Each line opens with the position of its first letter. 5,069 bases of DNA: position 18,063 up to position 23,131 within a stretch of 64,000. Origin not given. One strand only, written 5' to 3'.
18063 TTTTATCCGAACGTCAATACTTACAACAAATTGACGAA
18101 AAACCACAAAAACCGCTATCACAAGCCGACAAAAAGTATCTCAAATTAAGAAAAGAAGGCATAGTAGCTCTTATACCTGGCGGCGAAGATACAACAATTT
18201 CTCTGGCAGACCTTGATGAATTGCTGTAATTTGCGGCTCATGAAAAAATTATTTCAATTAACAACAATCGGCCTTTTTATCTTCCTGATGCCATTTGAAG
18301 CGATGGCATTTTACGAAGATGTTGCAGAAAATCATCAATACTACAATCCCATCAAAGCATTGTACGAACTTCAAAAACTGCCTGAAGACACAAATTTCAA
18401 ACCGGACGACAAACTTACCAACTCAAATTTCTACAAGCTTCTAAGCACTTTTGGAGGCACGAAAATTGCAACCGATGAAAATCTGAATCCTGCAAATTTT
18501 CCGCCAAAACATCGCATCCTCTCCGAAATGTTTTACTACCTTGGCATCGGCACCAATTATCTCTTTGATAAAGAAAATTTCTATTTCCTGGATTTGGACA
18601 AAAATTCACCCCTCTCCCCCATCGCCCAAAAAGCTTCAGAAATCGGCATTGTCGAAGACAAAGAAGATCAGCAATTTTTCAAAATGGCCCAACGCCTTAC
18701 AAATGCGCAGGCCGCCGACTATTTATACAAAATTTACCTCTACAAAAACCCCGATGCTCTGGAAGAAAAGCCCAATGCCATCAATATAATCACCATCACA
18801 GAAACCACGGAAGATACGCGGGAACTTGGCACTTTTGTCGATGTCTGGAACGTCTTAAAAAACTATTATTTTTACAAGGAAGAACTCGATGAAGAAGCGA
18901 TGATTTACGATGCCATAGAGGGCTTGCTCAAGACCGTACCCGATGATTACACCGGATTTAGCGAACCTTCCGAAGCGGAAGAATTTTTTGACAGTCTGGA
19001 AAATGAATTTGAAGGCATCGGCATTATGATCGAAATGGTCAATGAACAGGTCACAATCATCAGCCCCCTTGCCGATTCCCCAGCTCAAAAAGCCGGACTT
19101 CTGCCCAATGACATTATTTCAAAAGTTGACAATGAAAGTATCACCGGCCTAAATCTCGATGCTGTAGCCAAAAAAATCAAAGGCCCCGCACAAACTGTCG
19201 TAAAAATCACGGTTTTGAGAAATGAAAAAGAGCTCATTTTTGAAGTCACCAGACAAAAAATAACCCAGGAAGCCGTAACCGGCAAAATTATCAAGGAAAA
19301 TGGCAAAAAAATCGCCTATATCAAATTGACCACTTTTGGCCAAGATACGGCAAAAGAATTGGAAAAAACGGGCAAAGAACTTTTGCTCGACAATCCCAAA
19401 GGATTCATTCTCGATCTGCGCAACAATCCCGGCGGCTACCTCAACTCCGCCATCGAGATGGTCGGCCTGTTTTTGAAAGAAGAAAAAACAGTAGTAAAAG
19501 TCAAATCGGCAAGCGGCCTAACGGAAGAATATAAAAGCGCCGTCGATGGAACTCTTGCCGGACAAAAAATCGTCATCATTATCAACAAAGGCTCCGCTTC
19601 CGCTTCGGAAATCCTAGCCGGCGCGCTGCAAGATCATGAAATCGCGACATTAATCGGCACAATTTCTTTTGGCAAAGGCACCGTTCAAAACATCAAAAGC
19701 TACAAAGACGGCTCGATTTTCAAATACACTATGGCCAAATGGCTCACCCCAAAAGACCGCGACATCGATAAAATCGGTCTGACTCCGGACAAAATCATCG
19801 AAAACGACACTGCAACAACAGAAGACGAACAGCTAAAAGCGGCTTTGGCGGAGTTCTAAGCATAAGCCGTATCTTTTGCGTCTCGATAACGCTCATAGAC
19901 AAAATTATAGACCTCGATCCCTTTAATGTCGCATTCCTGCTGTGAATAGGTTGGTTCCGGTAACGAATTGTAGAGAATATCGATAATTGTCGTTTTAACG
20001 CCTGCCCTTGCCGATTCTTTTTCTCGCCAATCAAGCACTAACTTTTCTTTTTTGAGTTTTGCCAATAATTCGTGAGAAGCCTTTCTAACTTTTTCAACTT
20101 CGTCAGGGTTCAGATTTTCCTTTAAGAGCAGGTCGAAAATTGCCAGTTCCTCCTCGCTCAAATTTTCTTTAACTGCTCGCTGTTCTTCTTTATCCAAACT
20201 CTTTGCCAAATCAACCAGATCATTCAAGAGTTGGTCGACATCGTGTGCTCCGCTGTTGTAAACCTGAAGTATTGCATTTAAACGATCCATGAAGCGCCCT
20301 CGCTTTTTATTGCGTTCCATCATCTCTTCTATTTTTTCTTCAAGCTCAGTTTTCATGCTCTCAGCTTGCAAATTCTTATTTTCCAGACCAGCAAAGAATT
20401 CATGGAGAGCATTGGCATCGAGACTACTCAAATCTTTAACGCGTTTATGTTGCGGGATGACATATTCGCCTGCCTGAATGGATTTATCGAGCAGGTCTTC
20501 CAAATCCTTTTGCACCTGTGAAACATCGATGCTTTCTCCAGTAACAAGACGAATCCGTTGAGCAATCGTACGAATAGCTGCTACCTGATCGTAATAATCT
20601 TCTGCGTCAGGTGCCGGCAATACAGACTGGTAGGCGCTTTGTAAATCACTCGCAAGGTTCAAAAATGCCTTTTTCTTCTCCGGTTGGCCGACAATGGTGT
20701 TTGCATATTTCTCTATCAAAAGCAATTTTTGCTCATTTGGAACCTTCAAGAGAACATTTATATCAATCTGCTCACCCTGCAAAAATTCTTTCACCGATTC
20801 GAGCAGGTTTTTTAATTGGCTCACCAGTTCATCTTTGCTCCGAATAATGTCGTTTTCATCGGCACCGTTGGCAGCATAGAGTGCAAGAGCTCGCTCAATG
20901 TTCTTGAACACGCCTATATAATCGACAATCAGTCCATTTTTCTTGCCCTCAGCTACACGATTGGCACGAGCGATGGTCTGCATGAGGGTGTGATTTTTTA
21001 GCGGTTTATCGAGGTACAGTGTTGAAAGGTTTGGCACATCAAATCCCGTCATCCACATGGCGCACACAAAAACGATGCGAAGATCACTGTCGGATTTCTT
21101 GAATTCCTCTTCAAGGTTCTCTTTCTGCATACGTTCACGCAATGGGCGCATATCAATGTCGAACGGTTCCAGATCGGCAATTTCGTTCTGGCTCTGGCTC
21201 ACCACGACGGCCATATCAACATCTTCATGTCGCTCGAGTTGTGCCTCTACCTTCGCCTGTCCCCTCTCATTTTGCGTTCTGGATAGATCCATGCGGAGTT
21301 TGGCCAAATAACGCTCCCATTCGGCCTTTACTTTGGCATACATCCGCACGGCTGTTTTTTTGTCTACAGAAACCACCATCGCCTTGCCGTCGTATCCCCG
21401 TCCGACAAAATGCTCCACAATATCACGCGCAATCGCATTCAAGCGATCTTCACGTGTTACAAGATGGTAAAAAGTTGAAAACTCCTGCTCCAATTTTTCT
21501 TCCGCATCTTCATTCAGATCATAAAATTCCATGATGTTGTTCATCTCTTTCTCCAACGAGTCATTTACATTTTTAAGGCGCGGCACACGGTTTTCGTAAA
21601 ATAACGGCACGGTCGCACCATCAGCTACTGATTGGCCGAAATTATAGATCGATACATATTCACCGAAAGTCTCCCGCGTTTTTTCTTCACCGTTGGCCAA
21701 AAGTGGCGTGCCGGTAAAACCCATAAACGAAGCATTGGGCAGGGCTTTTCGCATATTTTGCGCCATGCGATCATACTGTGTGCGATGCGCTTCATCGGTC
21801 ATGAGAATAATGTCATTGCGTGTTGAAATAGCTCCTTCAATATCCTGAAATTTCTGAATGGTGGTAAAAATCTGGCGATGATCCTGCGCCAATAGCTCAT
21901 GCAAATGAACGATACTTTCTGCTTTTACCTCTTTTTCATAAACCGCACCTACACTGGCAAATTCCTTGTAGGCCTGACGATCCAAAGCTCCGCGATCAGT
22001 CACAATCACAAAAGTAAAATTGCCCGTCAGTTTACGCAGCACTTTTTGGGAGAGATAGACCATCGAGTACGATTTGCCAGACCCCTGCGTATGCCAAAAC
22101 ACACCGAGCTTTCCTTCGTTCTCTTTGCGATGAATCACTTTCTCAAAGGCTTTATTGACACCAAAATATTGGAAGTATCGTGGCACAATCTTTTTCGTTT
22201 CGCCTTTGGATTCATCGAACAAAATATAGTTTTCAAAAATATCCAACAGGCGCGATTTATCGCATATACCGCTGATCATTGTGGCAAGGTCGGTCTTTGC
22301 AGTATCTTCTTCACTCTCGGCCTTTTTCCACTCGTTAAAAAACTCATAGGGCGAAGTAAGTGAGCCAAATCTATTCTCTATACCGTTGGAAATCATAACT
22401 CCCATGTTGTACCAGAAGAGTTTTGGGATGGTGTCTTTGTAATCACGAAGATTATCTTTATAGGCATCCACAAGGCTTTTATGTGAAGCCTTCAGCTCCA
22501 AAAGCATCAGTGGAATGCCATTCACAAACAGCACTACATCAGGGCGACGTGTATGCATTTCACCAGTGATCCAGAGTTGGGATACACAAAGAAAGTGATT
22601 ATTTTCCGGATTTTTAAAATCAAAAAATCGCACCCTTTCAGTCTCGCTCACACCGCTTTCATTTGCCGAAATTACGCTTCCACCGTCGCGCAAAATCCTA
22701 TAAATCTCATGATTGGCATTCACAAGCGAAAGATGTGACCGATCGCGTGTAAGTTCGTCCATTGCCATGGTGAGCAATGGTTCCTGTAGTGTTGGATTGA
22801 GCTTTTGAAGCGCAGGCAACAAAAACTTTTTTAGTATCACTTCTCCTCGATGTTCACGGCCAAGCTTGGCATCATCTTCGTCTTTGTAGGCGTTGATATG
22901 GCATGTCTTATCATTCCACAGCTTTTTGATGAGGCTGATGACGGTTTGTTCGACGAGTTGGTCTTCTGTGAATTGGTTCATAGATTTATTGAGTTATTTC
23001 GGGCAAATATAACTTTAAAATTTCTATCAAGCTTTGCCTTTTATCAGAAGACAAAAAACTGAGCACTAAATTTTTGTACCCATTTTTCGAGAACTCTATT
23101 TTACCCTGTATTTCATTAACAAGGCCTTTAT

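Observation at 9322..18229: Tandem pair of giant divergent STAND-type NTPase paralogues next to the restriction/defence block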

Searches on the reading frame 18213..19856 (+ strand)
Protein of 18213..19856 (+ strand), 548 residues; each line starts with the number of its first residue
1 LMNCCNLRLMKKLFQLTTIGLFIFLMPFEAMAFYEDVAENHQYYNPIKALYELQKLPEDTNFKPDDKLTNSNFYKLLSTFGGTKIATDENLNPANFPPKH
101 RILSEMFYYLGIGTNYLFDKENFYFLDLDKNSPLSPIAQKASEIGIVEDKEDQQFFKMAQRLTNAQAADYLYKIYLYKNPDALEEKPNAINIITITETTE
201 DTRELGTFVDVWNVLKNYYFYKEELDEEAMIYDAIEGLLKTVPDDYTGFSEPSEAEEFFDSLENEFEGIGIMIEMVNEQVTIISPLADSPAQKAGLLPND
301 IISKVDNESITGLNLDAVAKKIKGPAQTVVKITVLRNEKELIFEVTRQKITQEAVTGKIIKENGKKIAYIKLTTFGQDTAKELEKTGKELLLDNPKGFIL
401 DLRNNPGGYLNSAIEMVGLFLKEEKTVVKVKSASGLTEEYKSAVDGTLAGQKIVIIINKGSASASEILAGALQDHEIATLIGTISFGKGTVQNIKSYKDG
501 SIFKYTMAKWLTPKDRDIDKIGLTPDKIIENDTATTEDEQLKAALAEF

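Call 7: search_protein_families(library=pfam, proteins=[window:18213-19856:+], max_evalue=1)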
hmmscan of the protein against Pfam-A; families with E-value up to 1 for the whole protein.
window:18213-19856:+ (548 aa): 7 families
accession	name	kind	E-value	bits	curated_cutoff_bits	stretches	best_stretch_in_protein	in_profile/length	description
PF03572.23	Peptidase_S41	-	2.3e-49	167.6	24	1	366-526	1-162/165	Peptidase family S41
PF17820.7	PDZ_6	-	3.3e-11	43.2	27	1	284-336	4-54/54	PDZ domain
PF13180.12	PDZ_2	-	1.4e-10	41.8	27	1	269-345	3-78/80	PDZ domain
PF00595.29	PDZ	-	4.6e-09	37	23.2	1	267-334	10-80/81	PDZ domain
PF22694.1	CtpB_N-like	-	0.0077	17.1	27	1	197-248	30-79/85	Activating protease CtpB N-terminal domain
PF18863.6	AbiJ_NTD4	-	0.02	15.8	34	1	166-284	36-138/152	AbiJ N-terminal domain 4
PF00395.25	SLH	-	0.12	12.8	20.8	0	34-69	2-39/44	S-layer homology domain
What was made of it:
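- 18240..19859 (+): S41 C-terminal processing protease with an N-terminal signal or anchor sequence. It starts 10 nt after B. It is a neighbour in at least three of the four closely related loci, but not of distant family members, so it is probably not part of the module. Peptidase_S41 at E 2.3e-49 and PDZ (call 7).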

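Call 9: search_protein_families(library=padloc, proteins=[window:18213-19856:+], max_evalue=0.01)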
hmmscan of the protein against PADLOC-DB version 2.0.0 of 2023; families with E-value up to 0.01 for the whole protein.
window:18213-19856:+ (548 aa): 0 families

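Call 11: search_protein_families(library=ncbifam, proteins=[window:18213-19856:+], max_evalue=0.1)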
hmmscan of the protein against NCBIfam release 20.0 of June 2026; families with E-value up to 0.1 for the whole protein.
window:18213-19856:+ (548 aa): 23 families
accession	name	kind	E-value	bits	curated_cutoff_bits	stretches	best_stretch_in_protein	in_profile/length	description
TIGR00225.1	prc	subfamily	2.1e-94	316.3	218.6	1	220-539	4-324/335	C-terminal processing peptidase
NF052377.1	lmo1851_S41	exception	1e-83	281.6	725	1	198-530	40-368/468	lmo1851 family serine protease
NF045590.1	Cterm_S41_CtpC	exception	6.2e-81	272.3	665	1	212-535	62-384/418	carboxyl-terminal processing protease CtpC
NF045588.1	Cterm_S41_CtpA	exception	1e-77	261.7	625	1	212-545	57-398/401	carboxyl-terminal processing protease CtpA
TIGR03900.1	prc_long_Delta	hypoth_equivalog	3.1e-74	250.5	660.95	1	224-533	98-406/973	MXAN_5808 family serine peptidase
NF045589.1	Cterm_S41_CtpB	exception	1.6e-69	234.5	633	1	222-542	72-391/416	carboxyl-terminal processing protease CtpB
NF045591.1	Cterm_S41_CtpZ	exception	7.8e-64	215.9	525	1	223-537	67-382/403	carboxyl-terminal processing protease CtpZ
NF051464.1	tail_spec_CT441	exception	2.4e-46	158.7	700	1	148-529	132-525/645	tail-specific protease Tsp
NF008388.1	PRK11186.1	exception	4.9e-44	150.8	825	1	244-497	223-486/663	carboxy terminal-processing peptidase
NF058627.1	S41_Gfo1087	equivalog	1.1e-13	50.9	455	1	286-490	141-368/489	GFO_1087 family putative carboxy terminal peptidase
NF033424.1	chlamy_CPAF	equivalog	8.7e-07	27.9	250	1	452-529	458-538/564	protease-like activity factor CPAF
TIGR02038.1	protease_degS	equivalog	1.6e-06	27.5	422.95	1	281-349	283-348/351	outer membrane-stress sensor serine endopeptidase DegS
NF047968.1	SerProtHtrA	equivalog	1.7e-05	24.3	470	1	276-346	287-356/357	serine protease HtrA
NF041521.1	HhoA_HhoB_HtrA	equivalog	3.3e-05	23.4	450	1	271-349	257-333/335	HhoA/HhoB/HtrA family serine endopeptidase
NF008147.1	PRK10898.1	equivalog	6.2e-05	22.3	408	1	286-349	287-349/352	outer membrane-stress sensor serine endopeptidase DegS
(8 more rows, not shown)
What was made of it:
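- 18240..19859 (+): TIGR00225 (call 11).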

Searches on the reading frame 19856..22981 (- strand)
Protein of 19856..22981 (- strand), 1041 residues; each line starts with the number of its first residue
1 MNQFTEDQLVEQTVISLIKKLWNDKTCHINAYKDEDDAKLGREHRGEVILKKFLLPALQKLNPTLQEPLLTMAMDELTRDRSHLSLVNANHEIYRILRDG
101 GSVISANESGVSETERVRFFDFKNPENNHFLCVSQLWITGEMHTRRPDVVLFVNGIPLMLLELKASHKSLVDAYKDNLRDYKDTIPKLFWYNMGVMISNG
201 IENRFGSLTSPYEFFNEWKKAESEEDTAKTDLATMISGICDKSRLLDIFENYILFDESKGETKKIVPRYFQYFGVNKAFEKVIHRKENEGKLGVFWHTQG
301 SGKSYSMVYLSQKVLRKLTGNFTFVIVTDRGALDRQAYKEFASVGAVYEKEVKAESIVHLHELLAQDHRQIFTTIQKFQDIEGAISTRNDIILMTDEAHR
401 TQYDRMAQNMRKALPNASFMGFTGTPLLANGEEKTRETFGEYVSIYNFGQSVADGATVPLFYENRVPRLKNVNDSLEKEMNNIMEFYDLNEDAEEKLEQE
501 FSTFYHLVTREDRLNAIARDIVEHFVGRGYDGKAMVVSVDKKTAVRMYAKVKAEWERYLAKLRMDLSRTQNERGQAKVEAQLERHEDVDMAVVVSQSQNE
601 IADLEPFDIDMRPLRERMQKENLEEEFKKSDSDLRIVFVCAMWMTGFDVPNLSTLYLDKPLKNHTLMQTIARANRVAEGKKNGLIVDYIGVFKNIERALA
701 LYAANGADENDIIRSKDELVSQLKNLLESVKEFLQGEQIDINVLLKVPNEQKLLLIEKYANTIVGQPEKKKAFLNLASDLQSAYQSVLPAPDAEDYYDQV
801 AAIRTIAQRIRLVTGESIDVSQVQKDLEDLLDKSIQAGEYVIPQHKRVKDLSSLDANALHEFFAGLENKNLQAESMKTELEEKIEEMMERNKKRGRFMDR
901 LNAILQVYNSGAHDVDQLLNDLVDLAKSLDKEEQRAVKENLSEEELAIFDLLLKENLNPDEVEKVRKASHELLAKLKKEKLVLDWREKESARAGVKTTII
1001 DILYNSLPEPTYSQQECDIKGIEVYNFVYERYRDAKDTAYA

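Call 8: search_protein_families(library=pfam, proteins=[window:19856-22981:-], max_evalue=0.001)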
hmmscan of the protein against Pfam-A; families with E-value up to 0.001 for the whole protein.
window:19856-22981:- (1041 aa): 6 families
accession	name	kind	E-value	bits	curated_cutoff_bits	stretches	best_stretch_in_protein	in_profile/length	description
PF18766.7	SWI2_SNF2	-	1.3e-69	234.7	26.7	1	271-488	2-216/221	SWI2/SNF2 ATPase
PF11867.13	T1RH-like_C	-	2.9e-42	145.6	26.8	1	708-1005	3-304/329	Type I restriction enzyme HindI endonuclease subunit-like, C-terminal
PF04313.20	HSDR_N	-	5.4e-40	137.8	25.1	1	4-212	2-196/198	Type I restriction enzyme R protein N terminus (HSDR_N)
PF04851.21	ResIII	-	6.1e-20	72.2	22.5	1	277-426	10-162/164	Type III restriction enzyme, res subunit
PF22679.2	T1R_D3-like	-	2.1e-19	70.9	27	1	533-688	4-156/158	Type I restriction enzyme subunit R domain 3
PF00270.35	DEAD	-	1.7e-05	25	26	1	299-426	23-160/167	DEAD/DEAH box helicase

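Call 9: search_protein_families(library=padloc, proteins=[window:19856-22981:-], max_evalue=0.01)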
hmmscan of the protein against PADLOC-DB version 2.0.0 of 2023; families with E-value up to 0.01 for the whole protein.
window:19856-22981:- (1041 aa): 8 families
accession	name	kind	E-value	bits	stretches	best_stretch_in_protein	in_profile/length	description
PDLC03040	REase_I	-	3e-186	619.2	1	7-1016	7-1010/1029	Type I restriction enzyme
PDLC03044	REase_I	-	2e-91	305.5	1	65-893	54-910/1034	Type I restriction enzyme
PDLC03041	REase_I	-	1e-74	250.2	2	231-703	279-745/1099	Type I restriction enzyme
PDLC03048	REase_I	-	1.6e-53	180.1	1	114-989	87-952/976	Type I restriction enzyme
PDLC03046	REase_I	-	2.6e-25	86.6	3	581-720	620-763/1025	Type I restriction enzyme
PDLC03045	REase_I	-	1.4e-15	54.3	1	145-782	134-777/995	Type I restriction enzyme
PDLC03043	REase_I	-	4.4e-10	37.2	1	117-271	122-277/313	Type I restriction enzyme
PDLC03659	mREase_IV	-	0.0026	13.7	1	630-694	506-571/945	Type IV methyl-directed restriction enzyme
